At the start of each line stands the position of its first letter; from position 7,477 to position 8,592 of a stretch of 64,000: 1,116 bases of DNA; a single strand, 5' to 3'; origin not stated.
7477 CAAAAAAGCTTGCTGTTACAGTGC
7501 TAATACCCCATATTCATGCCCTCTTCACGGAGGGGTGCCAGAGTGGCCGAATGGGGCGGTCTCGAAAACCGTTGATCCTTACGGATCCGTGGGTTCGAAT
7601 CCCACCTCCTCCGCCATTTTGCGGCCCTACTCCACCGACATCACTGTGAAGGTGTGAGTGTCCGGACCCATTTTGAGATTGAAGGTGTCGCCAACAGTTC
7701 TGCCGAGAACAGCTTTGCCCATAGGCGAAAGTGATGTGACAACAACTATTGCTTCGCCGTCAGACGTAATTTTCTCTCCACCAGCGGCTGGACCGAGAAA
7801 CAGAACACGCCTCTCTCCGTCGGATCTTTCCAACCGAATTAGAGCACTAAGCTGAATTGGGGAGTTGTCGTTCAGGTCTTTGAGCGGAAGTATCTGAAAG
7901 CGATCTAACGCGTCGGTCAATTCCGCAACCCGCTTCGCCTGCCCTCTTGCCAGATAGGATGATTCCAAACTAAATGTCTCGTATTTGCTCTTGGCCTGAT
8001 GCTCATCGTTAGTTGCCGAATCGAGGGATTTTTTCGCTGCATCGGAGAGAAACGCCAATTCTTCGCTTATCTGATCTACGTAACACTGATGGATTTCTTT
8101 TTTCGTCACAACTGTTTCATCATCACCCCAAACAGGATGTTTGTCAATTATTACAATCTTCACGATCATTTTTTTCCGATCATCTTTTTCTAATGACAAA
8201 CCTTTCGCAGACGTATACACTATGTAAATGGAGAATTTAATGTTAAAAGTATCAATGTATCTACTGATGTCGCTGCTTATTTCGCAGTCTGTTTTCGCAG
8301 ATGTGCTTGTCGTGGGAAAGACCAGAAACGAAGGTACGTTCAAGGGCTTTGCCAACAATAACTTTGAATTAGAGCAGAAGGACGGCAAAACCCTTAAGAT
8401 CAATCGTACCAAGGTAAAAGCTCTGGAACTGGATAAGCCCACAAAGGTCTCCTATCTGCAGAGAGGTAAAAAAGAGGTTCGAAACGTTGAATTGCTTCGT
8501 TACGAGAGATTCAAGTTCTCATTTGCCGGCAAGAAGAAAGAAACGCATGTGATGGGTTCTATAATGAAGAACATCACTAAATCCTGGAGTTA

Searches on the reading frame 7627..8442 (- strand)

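Call 4: search_protein_families(library=pfam, proteins=[window:7627-8442:-], max_evalue=0.01)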
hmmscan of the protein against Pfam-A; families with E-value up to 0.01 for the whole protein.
window:7627-8442:- (271 aa): 2 families
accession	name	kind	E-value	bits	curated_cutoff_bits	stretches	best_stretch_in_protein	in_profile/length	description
PF01272.25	GreA_GreB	-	9.4e-06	26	26.9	1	234-271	39-76/77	Transcription elongation factor, GreA/GreB, C-term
PF08781.15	DP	-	0.0043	17.4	24.7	1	44-72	65-93/138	Transcription factor DP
